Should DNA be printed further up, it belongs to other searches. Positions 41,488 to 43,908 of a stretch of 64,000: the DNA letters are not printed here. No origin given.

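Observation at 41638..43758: Fusion of a UbiA-like polyprenyl/phosphoribosyl transferase domain with an NPP-type phosphodiesterase/phosphatase domain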

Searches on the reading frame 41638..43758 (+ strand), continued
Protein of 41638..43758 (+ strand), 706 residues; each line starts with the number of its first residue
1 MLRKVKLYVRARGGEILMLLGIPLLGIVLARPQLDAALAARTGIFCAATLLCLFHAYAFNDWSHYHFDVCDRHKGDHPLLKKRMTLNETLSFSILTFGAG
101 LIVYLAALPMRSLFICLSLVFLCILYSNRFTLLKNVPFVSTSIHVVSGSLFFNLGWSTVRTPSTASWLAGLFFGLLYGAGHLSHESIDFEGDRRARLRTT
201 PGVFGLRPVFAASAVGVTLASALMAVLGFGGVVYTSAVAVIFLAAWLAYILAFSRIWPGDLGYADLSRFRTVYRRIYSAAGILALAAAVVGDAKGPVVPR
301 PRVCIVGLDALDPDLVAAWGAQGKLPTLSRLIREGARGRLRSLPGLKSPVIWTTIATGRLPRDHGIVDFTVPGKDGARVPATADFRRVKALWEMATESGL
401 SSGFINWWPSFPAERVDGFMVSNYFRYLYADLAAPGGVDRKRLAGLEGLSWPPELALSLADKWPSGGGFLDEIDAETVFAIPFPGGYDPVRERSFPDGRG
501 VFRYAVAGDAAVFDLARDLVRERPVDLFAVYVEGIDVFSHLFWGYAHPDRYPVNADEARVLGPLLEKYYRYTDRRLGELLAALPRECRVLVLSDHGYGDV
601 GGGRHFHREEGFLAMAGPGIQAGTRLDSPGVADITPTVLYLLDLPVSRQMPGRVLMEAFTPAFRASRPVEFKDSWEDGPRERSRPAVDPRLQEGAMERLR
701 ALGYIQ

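Call 14: find_encoding_contigs(protein=P0001, flank=10000, max_places=3)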
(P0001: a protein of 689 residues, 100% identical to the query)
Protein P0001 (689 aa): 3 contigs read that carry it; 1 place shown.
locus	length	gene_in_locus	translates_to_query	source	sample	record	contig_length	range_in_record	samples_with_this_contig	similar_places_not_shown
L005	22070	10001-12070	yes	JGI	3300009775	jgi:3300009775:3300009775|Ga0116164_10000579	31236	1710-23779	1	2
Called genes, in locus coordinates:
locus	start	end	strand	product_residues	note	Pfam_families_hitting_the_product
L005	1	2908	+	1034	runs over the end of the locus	-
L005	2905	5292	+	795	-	PF13231:PMT_2 (weak)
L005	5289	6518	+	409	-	PF13472:Lipase_GDSL_2 (weak)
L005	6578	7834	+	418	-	-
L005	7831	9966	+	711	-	-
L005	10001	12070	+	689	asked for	PF01040:UbiA, PF01663:Phosphodiest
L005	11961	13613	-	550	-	PF10060:DUF2298 (faint)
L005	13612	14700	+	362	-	PF01073:3Beta_HSD, PF01370:Epimerase, PF04321:RmlD_sub_bind, PF07993:NAD_binding_4 (faint), PF16363:GDP_Man_Dehyd, PF13460:NAD_binding_10 (weak)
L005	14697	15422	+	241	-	PF00483:NTP_transferase, PF12804:NTP_transf_3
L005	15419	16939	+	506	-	PF02142:MGS, PF01808:AICARFT_IMPCHas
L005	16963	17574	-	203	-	PF13521:AAA_28 (weak)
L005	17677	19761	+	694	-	PF07719:TPR_2 (faint), PF13428:TPR_14 (faint), PF13424:TPR_12 (faint), PF00515:TPR_1 (faint), PF13176:TPR_7 (faint), PF13181:TPR_8 (faint), PF13432:TPR_16 (weak), PF14559:TPR_19 (weak), +4 more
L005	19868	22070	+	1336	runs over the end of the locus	PF01979:Amidohydro_1, PF07969:Amidohydro_3 (weak), PF01839:FG-GAP (faint), PF13517:FG-GAP_3 (faint), PF02018:CBM_4_9 (weak)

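Call 15: find_related_loci(query=A1, collection=genome_contigs, flank=10000)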
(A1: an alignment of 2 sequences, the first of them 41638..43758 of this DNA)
Query A1 (706 aa) in genome_contigs; peptide patterns used: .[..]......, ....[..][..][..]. (x = any residue, [..] = any of these).
48 stretches matched a pattern, but none encodes a relative of the query by tblastn (E <= 1e-3).
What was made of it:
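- Tried and rejected: The first genome_contigs scan found nothing (call 15).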

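Call 22: find_encoding_contigs(protein=P0009, flank=8000, max_places=2)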
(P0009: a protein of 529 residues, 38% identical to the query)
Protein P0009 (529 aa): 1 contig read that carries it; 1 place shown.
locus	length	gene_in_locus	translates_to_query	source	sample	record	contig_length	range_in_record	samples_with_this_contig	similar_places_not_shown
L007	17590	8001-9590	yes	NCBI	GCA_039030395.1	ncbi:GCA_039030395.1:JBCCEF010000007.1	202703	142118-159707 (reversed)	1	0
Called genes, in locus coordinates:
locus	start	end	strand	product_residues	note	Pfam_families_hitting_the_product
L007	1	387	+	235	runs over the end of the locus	PF04055:Radical_SAM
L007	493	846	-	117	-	-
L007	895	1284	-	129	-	-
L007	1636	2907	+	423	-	PF00285:Citrate_synt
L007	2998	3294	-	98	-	PF09656:PGPGW (weak)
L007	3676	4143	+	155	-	PF01475:FUR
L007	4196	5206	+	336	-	PF01547:SBP_bac_1, PF13531:SBP_bac_11, PF13416:SBP_bac_8, PF13343:SBP_bac_6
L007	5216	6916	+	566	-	PF00528:BPD_transp_1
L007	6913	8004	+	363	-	PF02463:SMC_N (weak), PF00005:ABC_tran, PF13304:AAA_21 (faint)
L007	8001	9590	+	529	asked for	PF01663:Phosphodiest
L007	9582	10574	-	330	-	PF00962:A_deaminase, PF19326:AMP_deaminase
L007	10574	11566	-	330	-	PF00294:PfkB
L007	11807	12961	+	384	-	PF02661:Fic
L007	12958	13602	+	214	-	PF00293:NUDIX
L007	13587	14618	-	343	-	PF04055:Radical_SAM, PF06463:Mob_synth_C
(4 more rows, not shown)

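Call 23: find_encoding_contigs(protein=P0018, flank=8000, max_places=2)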
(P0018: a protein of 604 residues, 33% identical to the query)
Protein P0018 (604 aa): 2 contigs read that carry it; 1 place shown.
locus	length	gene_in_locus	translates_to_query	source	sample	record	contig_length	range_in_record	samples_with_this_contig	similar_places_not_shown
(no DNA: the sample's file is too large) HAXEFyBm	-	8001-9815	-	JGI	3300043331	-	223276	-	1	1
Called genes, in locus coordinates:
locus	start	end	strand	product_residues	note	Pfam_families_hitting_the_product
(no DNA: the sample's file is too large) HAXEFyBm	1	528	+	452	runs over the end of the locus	PF13482:RNase_H_2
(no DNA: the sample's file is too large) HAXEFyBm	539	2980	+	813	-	PF10131:PTPS_related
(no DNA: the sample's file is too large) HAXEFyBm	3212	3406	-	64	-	PF05768:Glrx-like (weak)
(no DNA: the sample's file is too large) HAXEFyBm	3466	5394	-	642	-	PF00034:Cytochrom_C, PF13442:Cytochrome_CBB3, PF03239:FTR1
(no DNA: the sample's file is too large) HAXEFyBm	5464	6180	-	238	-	PF00215:OMPdecase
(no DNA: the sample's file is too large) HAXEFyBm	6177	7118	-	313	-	PF01180:DHO_dh, PF01207:Dus (weak)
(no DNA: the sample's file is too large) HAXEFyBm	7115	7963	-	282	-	PF00175:NAD_binding_1 (weak), PF10418:DHODB_Fe-S_bind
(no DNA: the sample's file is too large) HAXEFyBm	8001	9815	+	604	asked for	PF01663:Phosphodiest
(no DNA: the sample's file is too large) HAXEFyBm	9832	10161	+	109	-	PF01588:tRNA_bind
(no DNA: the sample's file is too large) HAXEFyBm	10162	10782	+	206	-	PF00156:Pribosyltran, PF14681:UPRTase (weak)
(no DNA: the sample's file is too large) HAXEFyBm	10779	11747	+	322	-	PF02729:OTCace_N, PF00185:OTCace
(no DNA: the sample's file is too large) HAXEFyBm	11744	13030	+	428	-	PF01979:Amidohydro_1, PF12890:DHOase, PF07969:Amidohydro_3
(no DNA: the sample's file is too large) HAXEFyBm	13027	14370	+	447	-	PF14403:CP_ATPgrasp_2 (weak)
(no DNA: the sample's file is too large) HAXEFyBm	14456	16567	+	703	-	PF02706:Wzz, PF13807:GNVR, PF01656:CbiA, PF10609:ParA (faint), PF13614:AAA_31 (weak)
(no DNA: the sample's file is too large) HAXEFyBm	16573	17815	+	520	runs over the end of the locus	PF00953:Glycos_transf_4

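Call 50: predict_structure(alignment_id=A4)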
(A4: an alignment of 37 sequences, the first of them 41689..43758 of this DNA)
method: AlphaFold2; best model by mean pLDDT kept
length: 689 residues; sequences in the alignment: 37
mean_pLDDT: 89.5   pTM: 0.78
mean pLDDT of the five models: 89.5, 87.6, 87.6, 87.5, 87.0
residues with pLDDT >= 90: 461; 70-90: 171; 50-70: 44; < 50: 13
segments of 3 or more residues with pLDDT < 50: 276-280, 472-475, 585-587
pLDDT, mean of each block of 10 residues (from residue 1): 87 83 96 95 90 86 93 95 98 97 94 87 95 97 91 96 96 91 96 98 95 84 95 98 96 95 91 60 87 95 98 98 92 95 96 88 90 95 94 91 91 70 66 90 77 90 68 56 83 92 94 95 89 88 94 98 96 96 60 95 97 97 97 98 95 95 65 77 75
secondary structure, 60 per line:
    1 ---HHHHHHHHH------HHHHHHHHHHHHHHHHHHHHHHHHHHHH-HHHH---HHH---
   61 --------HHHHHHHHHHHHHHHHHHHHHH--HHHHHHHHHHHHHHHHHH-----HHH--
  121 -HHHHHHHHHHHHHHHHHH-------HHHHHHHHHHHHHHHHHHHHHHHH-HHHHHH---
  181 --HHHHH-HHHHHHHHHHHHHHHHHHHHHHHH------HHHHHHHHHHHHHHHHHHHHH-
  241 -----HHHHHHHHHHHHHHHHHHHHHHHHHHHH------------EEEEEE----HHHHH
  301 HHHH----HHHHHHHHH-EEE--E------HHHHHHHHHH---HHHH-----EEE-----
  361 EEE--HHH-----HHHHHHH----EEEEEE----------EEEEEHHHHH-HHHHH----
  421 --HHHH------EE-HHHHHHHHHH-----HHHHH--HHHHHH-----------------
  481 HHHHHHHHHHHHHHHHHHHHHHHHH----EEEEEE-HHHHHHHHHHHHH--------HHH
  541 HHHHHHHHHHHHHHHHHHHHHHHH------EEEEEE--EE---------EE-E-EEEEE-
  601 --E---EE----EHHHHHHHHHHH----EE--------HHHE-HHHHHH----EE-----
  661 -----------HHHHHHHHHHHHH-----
elements in order (helices of 4 or more, strands of 3 or more residues): H4-12 H19-46 H48-51 H69-90 H93-110 H122-139 H147-170 H172-177 H183-187 H189-212 H219-239 H246-273 E286-291 H296-304 H309-317 E319-321 H331-340 H344-347 E353-355 E361-363 H374-380 E385-390 E401-405 H406-410 H412-416 H423-426 H436-445 H451-455 H458-463 H481-505 E510-515 H517-529 H538-564 E571-576 E595-599 H614-624 H644-649 H672-684
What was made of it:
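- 42508..42540 (+): Short linker aa 291-301 (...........), low pLDDT. AF2 confidence profile (call 50)
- Checked: The AlphaFold2 model (mean pLDDT 89.5, pTM 0.78; call 50) shows nine long helices, an approximately 11-residue low-confidence linker, then an alpha/beta domain.
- Nine helices (call 50).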

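Call 53: fold_search(model_id=the predicted structure, library=pdb)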
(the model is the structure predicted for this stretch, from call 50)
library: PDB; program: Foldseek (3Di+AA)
matches with E <= 10: 835; with E <= 0.001: 330
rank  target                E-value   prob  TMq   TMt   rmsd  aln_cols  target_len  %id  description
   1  6wet_BaB              4.2e-09  1.00  0.28  0.24  11.1       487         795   14  Crystal structures of human E-NPP 1: apo (released 2020-09-09)
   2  6weu_AbA              5.3e-09  1.00  0.27  0.23  13.0       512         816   15  Crystal structures of human E-NPP 1: bound to adenosine-5'-thio-monophosphate (released 2020-09-09)
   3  6wev_AbA              7.2e-09  1.00  0.27  0.23  10.7       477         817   15  Crystal structures of human E-NPP 1: bound to N-{[1-(6,7-dimethoxy-5,8-dihydroquinazolin-4-yl)piperidin-4-yl]methyl} (released 2020-09-09)
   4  6weu_BbB              7.9e-09  1.00  0.28  0.24  10.7       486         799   14  Crystal structures of human E-NPP 1: bound to adenosine-5'-thio-monophosphate (released 2020-09-09)
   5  6wet_AaA              9.0e-09  1.00  0.28  0.24  11.1       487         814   14  Crystal structures of human E-NPP 1: apo (released 2020-09-09)
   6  6f2v_B                9.9e-09  1.00  0.30  0.29  12.0       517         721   13  Crystal structure of ectonucleotide phosphodiesterase/pyrophosphatase-3 (NPP3) in complex with AMP (released 2018-08-01)
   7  6f2v_A                1.0e-08  1.00  0.29  0.28   9.9       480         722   13  Crystal structure of ectonucleotide phosphodiesterase/pyrophosphatase-3 (NPP3) in complex with AMP (released 2018-08-01)
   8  6wev_BbB              1.2e-08  1.00  0.27  0.24  11.1       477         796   15  Crystal structures of human E-NPP 1: bound to N-{[1-(6,7-dimethoxy-5,8-dihydroquinazolin-4-yl)piperidin-4-yl]methyl} (released 2020-09-09)
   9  6wew_BaB              1.4e-08  1.00  0.27  0.24  10.9       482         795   14  Crystal structures of human E-NPP 1: bound to N-{4-[(7-methoxyquinolin-4-yl)oxy]phenyl}sulfuric diamide (released 2020-09-09)
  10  8ghr_A                2.1e-08  1.00  0.28  0.26  11.6       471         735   14  Structure of human ENPP1 in complex with variable heavy domain VH27.2 (released 2023-08-02)
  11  7cba_A                2.3e-08  1.00  0.32  0.29  11.2       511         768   14  Crystal structure of snake venom phosphodiesterase (PDE) from Taiwan cobra (Naja atra atra) in complex with isorhamnet (released 2021-07-21)
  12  6ael_A                2.4e-08  1.00  0.29  0.28   8.6       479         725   15  Crystal structure of ENPP1 in complex with 3'3'-cGAMP (released 2019-03-06)
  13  6c02_A                3.0e-08  1.00  0.32  0.27   8.5       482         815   13  Human ectonucleotide pyrophosphatase / phosphodiesterase 3 (ENPP3, NPP3, CD203c), inactive (T205A), N594S, with alpha, (released 2018-05-02)
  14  7cba_B                3.2e-08  1.00  0.32  0.29  11.7       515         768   14  Crystal structure of snake venom phosphodiesterase (PDE) from Taiwan cobra (Naja atra atra) in complex with isorhamnet (released 2021-07-21)
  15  7mw8_A                3.3e-08  1.00  0.29  0.50   8.6       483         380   13  Crystal Structure Analysis of Xac Nucleotide Pyrophosphatase/Phosphodiesterase (released 2022-05-18)
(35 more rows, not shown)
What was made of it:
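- Checked: That domain's nearest solved folds are NPP phosphodiesterases (call 53).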
